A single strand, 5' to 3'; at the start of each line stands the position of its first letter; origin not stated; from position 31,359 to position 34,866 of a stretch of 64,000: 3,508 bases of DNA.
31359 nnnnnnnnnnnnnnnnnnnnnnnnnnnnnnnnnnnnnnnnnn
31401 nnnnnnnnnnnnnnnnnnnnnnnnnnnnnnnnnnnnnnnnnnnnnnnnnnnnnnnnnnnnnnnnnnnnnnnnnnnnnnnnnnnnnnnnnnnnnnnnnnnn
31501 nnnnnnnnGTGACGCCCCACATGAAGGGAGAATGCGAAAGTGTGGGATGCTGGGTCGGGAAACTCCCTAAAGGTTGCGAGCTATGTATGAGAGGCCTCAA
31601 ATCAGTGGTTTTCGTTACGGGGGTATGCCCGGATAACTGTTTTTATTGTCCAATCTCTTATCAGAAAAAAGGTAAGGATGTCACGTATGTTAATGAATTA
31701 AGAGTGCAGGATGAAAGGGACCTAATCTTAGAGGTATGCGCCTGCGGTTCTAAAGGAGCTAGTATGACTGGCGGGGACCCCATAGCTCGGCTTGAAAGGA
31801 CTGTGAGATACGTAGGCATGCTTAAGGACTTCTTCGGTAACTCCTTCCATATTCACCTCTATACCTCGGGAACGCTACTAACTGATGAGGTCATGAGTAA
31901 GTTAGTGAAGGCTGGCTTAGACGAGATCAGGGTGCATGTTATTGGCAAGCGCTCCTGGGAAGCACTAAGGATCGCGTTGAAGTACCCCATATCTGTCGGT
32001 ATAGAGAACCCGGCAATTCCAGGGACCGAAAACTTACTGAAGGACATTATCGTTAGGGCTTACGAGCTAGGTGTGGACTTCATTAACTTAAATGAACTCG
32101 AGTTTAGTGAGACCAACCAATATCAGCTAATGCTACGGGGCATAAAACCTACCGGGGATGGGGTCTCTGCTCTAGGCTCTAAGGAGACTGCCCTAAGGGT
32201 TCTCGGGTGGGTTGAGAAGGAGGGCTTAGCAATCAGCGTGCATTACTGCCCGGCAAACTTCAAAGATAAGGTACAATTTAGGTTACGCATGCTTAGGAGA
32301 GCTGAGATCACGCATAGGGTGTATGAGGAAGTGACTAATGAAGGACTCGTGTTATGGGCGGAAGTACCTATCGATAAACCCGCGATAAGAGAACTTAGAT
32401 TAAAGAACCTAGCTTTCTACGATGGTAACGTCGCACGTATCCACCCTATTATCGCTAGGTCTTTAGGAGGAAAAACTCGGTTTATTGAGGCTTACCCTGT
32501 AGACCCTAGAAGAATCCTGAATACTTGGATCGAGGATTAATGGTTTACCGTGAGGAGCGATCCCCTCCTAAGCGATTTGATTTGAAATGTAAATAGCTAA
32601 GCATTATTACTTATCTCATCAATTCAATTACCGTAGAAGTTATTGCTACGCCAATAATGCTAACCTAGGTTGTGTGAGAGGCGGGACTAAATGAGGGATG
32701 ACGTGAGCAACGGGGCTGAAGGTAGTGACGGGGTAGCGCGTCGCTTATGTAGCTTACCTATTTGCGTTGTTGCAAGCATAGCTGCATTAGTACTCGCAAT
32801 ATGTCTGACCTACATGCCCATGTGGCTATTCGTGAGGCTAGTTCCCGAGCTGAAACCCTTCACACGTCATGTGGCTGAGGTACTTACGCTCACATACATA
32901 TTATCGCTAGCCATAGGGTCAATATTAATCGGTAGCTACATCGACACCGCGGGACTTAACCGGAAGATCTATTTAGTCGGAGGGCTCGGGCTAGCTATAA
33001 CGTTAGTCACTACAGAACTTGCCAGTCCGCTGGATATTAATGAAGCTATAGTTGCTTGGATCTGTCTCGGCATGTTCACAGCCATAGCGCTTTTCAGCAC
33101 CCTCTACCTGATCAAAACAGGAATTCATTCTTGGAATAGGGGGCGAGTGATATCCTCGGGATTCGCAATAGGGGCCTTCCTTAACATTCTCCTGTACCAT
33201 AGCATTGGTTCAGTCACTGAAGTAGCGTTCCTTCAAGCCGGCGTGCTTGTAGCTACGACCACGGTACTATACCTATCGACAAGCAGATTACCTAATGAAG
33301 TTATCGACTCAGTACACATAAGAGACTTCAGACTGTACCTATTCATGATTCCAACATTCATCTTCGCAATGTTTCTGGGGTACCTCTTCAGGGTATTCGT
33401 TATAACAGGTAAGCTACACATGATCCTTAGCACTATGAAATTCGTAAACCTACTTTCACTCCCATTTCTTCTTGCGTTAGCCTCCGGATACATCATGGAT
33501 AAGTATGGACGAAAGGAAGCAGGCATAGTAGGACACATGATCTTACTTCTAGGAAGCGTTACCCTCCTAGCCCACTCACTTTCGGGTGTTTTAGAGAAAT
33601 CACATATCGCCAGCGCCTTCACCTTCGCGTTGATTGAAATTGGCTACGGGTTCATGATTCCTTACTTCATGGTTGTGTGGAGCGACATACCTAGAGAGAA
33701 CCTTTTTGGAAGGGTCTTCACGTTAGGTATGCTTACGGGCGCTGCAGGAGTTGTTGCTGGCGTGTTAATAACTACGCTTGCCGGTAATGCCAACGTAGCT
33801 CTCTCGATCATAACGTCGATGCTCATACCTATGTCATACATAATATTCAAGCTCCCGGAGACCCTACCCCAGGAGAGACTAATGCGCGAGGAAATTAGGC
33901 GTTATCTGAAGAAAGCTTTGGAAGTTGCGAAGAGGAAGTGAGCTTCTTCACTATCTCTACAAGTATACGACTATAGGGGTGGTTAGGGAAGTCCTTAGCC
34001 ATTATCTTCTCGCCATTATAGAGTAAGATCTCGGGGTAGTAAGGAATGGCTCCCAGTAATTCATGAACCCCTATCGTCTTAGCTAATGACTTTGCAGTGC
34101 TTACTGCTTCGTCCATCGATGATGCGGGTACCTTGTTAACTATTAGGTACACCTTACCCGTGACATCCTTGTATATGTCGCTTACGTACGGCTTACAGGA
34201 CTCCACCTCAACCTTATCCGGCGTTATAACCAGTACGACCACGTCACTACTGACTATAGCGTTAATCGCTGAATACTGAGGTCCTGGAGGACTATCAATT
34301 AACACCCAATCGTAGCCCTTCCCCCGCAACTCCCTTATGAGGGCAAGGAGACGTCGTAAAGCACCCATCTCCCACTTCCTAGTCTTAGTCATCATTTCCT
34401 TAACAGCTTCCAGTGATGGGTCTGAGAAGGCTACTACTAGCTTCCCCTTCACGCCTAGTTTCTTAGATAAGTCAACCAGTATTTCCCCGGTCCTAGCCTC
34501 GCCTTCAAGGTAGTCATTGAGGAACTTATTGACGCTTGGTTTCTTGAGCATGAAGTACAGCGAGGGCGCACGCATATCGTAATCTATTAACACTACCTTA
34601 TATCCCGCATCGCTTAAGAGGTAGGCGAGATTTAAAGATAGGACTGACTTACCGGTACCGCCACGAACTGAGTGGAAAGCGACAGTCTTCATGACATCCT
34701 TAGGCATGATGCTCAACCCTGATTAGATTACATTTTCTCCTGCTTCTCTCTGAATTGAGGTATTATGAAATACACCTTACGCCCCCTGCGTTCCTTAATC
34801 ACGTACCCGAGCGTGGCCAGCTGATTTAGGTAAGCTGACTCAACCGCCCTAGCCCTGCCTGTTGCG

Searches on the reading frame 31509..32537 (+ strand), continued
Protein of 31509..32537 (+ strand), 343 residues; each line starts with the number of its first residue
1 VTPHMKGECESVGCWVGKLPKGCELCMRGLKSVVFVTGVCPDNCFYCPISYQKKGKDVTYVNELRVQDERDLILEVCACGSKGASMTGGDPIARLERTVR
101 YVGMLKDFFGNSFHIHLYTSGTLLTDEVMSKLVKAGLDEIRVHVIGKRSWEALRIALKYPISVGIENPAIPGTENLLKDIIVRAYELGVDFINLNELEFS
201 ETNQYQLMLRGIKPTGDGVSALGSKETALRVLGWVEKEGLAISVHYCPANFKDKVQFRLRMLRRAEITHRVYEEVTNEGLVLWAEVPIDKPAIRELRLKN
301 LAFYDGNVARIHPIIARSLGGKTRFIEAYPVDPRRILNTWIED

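Call 20: find_encoding_contigs(protein=P0275, flank=6000, max_places=1)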
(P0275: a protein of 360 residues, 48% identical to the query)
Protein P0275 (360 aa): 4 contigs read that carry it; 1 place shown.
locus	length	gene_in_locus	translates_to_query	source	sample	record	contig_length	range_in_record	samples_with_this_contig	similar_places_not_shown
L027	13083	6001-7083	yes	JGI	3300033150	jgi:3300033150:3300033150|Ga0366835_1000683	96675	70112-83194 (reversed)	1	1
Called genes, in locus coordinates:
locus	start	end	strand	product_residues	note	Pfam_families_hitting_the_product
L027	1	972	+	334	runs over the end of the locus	PF01113:DapB_N, PF19328:DAP_DH_C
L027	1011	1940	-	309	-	PF03069:FmdA_AmdA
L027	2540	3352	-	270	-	PF01171:ATP_bind_3, PF01507:PAPS_reduct (weak)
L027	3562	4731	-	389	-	PF02163:Peptidase_M50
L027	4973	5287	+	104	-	PF03091:CutA1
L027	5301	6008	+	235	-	PF01909:NTP_transf_2 (weak)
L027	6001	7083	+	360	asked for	PF04055:Radical_SAM, PF13353:Fer4_12 (weak), PF26257:DUF8061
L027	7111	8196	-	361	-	PF26356:Pelota_N, PF03464:eRF1_2, PF03465:eRF1_3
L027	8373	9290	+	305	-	PF13793:Pribosyltran_N, PF00156:Pribosyltran, PF14572:Pribosyl_synth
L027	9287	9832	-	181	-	-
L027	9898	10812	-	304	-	PF04055:Radical_SAM, PF13353:Fer4_12, PF06463:Mob_synth_C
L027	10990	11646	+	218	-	-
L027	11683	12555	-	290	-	PF05681:Fumerase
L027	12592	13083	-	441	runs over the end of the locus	PF01979:Amidohydro_1, PF07969:Amidohydro_3 (faint), PF12890:DHOase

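Call 60: predict_structure(alignment_id=A2)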
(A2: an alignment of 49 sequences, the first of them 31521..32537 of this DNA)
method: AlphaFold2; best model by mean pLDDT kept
length: 339 residues; sequences in the alignment: 49
mean_pLDDT: 95.6   pTM: 0.90
mean pLDDT of the five models: 95.6, 95.6, 95.5, 95.3, 95.3
residues with pLDDT >= 90: 313; 70-90: 26; 50-70: 0; < 50: 0
segments of 3 or more residues with pLDDT < 50: none
pLDDT, mean of each block of 10 residues (from residue 1): 89 96 95 94 92 96 96 97 97 98 98 97 99 98 97 98 97 98 98 95 96 94 98 97 91 94 96 96 91 92 95 92 95 95
secondary structure, 60 per line:
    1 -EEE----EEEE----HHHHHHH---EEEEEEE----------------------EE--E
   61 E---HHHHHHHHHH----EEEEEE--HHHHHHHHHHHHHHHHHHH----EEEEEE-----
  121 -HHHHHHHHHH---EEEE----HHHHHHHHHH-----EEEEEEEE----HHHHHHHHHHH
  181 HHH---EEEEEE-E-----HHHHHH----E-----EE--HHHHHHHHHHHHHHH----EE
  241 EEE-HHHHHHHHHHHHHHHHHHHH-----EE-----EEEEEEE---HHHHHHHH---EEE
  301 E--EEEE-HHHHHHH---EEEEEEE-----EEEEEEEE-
elements in order: E2-4 E9-12 H17-23 E27-33 H65-74 E79-84 H87-105 E110-115 H122-131 E135-138 H143-152 E158-165 H170-183 E187-192 H200-205 H220-234 E239-243 H245-264 E277-283 H287-294 E298-301 E304-307 H309-315 E319-325 E331-338

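Call 62: fold_search(model_id=the predicted structure, library=pdb)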
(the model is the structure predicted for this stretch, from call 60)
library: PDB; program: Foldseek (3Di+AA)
matches with E <= 10: 1736; with E <= 0.001: 114
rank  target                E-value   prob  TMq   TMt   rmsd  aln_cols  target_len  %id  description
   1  3cb8_A                1.5e-07  1.00  0.46  0.62   5.1       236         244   21  4Fe-4S-Pyruvate formate-lyase activating enzyme in complex with AdoMet and a peptide substrate (released 2008-10-28)
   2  3c8f                  2.6e-07  1.00  0.48  0.64   6.6       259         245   20  4Fe-4S-Pyruvate formate-lyase Activating Enzyme with partially disordered AdoMet (released 2008-10-28)
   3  5vsl_A                6.7e-07  1.00  0.49  0.63   4.0       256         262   14  Crystal structure of viperin with bound [4Fe-4S] cluster and S-adenosylhomocysteine (SAH) (released 2017-06-14)
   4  8fo0                  6.7e-07  1.00  0.45  0.60   5.6       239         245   21  The structure of a crystallizable variant of E. coli pyruvate formate-lyase activating enzyme bound to a partially cleav (released 2023-05-24)
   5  5vsl_B                8.1e-07  1.00  0.48  0.61   4.6       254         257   14  Crystal structure of viperin with bound [4Fe-4S] cluster and S-adenosylhomocysteine (SAH) (released 2017-06-14)
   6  8hzv_A                8.5e-07  1.00  0.41  0.30   7.7       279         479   15  The crystal structure of a Radical SAM Enzyme DesII (released 2024-07-10)
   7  9dfw_C                9.1e-07  1.00  0.50  0.59   3.9       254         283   11  X-ray crystal structure of an engineered Viperin-like enzyme from T. virens with bound CTP and SAM (released 2025-02-12)
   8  9dgw_A                9.6e-07  1.00  0.47  0.56   4.5       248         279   12  X-ray crystal structure of the Viperin-like enzyme from T. virens with bound CTP and SAM (released 2025-02-12)
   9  9dfu                  1.1e-06  1.00  0.47  0.57   4.3       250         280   13  X-ray crystal structure of the second Viperin-like enzyme from T. virens variant F40H with bound CTP and SAM (released 2025-02-19)
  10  9dfw_A                1.1e-06  1.00  0.47  0.55   3.9       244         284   11  X-ray crystal structure of an engineered Viperin-like enzyme from T. virens with bound CTP and SAM (released 2025-02-12)
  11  9dfw_B                1.1e-06  1.00  0.49  0.56   4.1       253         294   12  X-ray crystal structure of an engineered Viperin-like enzyme from T. virens with bound CTP and SAM (released 2025-02-12)
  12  9dgw_B                1.2e-06  1.00  0.48  0.57   3.9       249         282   12  X-ray crystal structure of the Viperin-like enzyme from T. virens with bound CTP and SAM (released 2025-02-12)
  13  9dgw_C                1.2e-06  1.00  0.50  0.60   4.0       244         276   13  X-ray crystal structure of the Viperin-like enzyme from T. virens with bound CTP and SAM (released 2025-02-12)
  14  6q2p_B                1.3e-06  1.00  0.48  0.55   4.2       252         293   13  Crystal structure of mouse viperin bound to cytidine triphosphate and S-adenosylhomocysteine (released 2020-01-22)
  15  9dfn                  1.4e-06  1.00  0.46  0.55   4.2       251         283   14  X-ray crystal structure of the second viperin-like enzyme from Trichoderma virens with bound CTP and SAM (released 2025-02-19)
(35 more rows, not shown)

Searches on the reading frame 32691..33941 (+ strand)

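Call 36: search_protein_families(library=pfam, proteins=[window:32691-33941:+], max_evalue=0.0001)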
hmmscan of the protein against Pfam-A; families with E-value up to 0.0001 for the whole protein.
window:32691-33941:+ (416 aa): 2 families
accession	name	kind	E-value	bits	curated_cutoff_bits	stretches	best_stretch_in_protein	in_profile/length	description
PF07690.21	MFS_1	-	3.1e-14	53.1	33.4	1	33-357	1-346/347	Major Facilitator Superfamily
PF05977.19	MFS_3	-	1.1e-05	24.6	27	1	257-411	56-212/524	Transmembrane secretion effector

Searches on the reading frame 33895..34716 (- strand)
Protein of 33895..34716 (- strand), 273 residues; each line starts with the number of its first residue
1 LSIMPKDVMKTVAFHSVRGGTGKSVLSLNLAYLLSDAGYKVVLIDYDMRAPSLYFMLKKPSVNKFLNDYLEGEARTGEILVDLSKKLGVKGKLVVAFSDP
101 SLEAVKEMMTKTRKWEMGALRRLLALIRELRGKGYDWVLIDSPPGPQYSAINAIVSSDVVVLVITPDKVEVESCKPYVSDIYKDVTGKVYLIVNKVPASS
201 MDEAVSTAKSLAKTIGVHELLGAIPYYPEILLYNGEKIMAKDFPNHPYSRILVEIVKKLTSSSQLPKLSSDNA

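Call 36: search_protein_families(library=pfam, proteins=[window:33895-34716:-], max_evalue=0.0001)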
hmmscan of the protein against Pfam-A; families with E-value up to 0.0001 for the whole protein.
window:33895-34716:- (273 aa): 5 families
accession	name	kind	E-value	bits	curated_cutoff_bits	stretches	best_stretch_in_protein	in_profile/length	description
PF13614.12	AAA_31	-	1e-19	71.6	27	1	9-172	1-155/177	AAA domain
PF10609.15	ParA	-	2e-14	54.1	27.1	1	8-259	2-245/246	NUBPL iron-transfer P-loop NTPase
PF01656.29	CbiA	-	6.1e-12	46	25.4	1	13-227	2-112/125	CobQ/CobB/MinD/ParA nucleotide binding domain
PF06564.18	CBP_BcsQ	-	6.8e-10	39.3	21.3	0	123-168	105-149/234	Cellulose biosynthesis protein BcsQ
PF09140.17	MipZ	-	5.9e-06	26.2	20.7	0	12-54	3-45/262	ATPase MipZ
